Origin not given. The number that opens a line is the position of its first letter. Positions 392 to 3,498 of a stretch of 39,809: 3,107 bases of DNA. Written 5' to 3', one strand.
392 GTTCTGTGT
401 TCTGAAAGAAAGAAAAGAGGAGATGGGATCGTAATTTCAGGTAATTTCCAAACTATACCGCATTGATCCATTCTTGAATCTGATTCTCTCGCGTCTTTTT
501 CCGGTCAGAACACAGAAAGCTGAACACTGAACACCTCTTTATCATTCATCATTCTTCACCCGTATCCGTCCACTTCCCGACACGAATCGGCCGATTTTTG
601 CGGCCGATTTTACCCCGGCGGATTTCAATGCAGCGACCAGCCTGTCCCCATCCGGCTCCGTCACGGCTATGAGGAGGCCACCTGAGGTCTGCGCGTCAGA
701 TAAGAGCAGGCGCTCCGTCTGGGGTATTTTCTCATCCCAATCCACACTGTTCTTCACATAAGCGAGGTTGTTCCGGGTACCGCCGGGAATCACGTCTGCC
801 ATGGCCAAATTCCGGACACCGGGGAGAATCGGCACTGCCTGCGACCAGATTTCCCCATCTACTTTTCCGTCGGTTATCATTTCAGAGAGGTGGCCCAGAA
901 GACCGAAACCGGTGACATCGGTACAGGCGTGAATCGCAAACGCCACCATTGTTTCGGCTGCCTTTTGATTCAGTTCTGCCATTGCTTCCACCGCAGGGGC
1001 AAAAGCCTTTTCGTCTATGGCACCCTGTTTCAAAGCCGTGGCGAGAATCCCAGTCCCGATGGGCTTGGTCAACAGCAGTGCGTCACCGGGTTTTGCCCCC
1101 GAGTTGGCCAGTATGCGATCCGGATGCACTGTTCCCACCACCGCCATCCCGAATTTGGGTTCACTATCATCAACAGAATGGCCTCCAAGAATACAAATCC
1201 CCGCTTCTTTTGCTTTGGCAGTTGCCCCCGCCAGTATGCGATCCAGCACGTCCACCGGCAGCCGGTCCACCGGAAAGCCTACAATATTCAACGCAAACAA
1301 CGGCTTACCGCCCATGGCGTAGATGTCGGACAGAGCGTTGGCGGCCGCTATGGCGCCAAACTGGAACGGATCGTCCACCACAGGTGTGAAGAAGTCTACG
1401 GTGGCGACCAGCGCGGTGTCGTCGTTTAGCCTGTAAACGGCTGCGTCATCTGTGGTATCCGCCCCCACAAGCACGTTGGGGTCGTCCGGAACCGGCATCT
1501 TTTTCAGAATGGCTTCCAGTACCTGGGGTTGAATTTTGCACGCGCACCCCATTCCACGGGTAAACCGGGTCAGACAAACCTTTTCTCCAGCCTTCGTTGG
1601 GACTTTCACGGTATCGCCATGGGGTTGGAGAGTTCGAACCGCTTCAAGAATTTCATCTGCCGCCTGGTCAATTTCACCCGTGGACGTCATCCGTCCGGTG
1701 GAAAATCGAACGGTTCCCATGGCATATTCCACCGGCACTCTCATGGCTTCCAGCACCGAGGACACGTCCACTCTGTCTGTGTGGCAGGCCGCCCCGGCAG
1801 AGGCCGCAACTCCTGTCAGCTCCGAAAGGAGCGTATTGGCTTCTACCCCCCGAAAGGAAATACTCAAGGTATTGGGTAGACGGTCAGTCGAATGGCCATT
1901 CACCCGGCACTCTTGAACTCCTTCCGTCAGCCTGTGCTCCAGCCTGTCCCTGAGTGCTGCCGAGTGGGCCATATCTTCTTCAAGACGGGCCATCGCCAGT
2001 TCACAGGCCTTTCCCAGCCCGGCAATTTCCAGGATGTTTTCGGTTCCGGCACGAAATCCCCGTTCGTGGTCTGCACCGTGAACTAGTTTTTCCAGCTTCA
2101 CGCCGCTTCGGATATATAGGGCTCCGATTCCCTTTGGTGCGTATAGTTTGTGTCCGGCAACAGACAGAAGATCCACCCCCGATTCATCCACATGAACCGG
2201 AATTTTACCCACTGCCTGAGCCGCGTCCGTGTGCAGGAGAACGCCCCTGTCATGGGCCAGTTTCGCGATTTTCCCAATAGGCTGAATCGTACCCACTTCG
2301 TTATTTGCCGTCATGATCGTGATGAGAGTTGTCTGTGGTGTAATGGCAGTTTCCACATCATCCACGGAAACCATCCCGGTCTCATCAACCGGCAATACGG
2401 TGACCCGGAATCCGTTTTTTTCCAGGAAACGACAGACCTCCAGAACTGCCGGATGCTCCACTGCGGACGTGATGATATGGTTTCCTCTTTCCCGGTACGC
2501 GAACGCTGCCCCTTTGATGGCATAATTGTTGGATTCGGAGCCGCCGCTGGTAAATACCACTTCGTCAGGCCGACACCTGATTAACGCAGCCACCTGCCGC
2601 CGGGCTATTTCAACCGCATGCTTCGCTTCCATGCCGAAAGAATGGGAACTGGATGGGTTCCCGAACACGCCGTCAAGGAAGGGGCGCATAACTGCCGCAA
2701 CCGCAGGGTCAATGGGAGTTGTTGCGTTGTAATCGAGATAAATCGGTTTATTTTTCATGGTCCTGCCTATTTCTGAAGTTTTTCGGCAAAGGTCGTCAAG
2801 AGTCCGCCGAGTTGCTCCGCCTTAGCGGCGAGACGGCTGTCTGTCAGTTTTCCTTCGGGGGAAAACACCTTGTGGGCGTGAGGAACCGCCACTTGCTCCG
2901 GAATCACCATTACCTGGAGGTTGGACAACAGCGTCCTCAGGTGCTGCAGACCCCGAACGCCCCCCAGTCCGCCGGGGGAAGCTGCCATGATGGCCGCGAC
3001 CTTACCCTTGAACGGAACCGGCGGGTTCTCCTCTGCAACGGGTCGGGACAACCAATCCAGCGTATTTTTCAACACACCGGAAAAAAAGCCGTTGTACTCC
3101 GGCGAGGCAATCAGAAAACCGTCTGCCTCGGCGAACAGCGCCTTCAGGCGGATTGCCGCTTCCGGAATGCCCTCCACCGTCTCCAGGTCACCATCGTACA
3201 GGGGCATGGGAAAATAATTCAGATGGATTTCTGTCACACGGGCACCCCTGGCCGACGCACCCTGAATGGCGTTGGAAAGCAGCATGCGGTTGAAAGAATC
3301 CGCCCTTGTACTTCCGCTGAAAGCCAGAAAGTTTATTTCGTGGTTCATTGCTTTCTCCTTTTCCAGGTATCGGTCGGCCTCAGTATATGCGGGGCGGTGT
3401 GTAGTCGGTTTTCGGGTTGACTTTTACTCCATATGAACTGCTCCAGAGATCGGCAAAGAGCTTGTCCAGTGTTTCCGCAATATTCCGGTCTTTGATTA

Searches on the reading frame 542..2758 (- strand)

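Call 56: search_protein_families(library=pfam, proteins=[window:542-2758:-], max_evalue=0.00001)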
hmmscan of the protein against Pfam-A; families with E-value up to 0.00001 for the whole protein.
window:542-2758:- (738 aa): 5 families
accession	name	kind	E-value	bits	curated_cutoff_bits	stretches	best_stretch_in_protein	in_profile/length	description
PF00266.25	Aminotran_5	-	1.1e-80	271.8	21.5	1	6-365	1-370/371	Aminotransferase class-V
PF00586.29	AIRS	-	2.1e-28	99.4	24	1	437-544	2-112/112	AIR synthase related protein, N-terminal domain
PF02769.27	AIRS_C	-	1.2e-19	71.4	23.1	1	556-732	1-153/156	AIR synthase related protein, C-terminal domain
PF01041.23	DegT_DnrJ_EryC1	-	2.9e-08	33.8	19.8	1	67-184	42-151/360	DegT/DnrJ/EryC1/StrS aminotransferase family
PF01212.27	Beta_elim_lyase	-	1.2e-07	31.8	27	1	65-210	48-206/288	Beta-eliminating lyase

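Call 73: search_protein_families(library=ncbifam, proteins=[window:542-2758:-], max_evalue=0.00001)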
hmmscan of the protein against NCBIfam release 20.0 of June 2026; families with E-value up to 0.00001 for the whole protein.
window:542-2758:- (738 aa): 39 families (the best 25 are shown)
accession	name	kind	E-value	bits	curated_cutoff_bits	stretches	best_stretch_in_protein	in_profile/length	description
TIGR03402.1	FeS_nifS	equivalog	1.2e-145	485.1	530.75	1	6-377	1-373/379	cysteine desulfurase NifS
TIGR02006.1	IscS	equivalog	4e-124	414.7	643.2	1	4-378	3-379/402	IscS subfamily cysteine desulfurase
NF010611.0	PRK14012.1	equivalog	9.7e-124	413.4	548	1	3-378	4-383/406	IscS subfamily cysteine desulfurase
TIGR00476.1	selD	equivalog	2.4e-121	404.7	125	1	396-701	2-308/311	selenide, water dikinase SelD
TIGR03235.1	DNA_S_dndA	equivalog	1.7e-119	399.3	480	1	7-353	1-352/353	cysteine desulfurase DndA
NF002098.0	PRK00943.1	equivalog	1.6e-116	389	299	1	392-732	4-342/347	selenide, water dikinase SelD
TIGR03403.1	nifS_epsilon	equivalog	1.2e-106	356.8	587.7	1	6-377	1-376/382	NifS family cysteine desulfurase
NF002806.0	PRK02948.1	subfamily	3.6e-95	319.1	304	1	6-369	2-367/381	IscS subfamily cysteine desulfurase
NF010705.0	PRK14105.1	equivalog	5.7e-51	173.4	291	1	392-652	4-278/345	selenide, water dikinase SelD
TIGR01977.1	am_tr_V_EF2568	hypoth_equivalog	8.2e-48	163.3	377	1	6-368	1-371/376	cysteine desulfurase family protein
TIGR04369.1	fusion_not_SelD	hypoth_equivalog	5.4e-42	143.8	700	1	402-710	355-692/701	oxidoreductase/SelD-related fusion protein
TIGR01979.1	sufS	subfamily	4.3e-41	141.1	475.1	1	4-341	18-377/403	SufS family cysteine desulfurase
NF041166.1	f2_encap_cargo1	exception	6e-34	118.1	800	1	8-252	249-512/623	family 2A encapsulin nanocompartment cargo protein cysteine desulfurase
NF040779.1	Sec_lyase_SclA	exception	7.5e-31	107.4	525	1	6-368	1-371/378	selenocysteine lyase SclA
NF006791.0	PRK09295.1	equivalog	2.3e-28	99.4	661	1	38-220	58-242/406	cysteine desulfurase SufS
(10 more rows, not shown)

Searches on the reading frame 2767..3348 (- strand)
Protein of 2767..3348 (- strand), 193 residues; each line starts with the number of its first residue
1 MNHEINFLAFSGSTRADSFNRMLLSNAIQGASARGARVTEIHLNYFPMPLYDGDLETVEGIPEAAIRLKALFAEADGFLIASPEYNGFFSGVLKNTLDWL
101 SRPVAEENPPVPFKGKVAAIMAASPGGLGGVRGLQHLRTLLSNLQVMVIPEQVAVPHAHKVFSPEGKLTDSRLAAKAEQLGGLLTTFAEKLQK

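Call 57: search_protein_families(library=pfam, proteins=[window:2767-3348:-], max_evalue=0.00001)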
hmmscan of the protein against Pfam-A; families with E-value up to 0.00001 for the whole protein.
window:2767-3348:- (193 aa): 2 families
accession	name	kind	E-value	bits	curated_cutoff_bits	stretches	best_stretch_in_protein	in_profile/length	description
PF03358.20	FMN_red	-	9.1e-42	142.6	24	1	6-159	2-151/152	NADPH-dependent FMN reductase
PF02525.22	Flavodoxin_2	-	2.8e-06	27.6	27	1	11-126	7-136/198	Flavodoxin-like fold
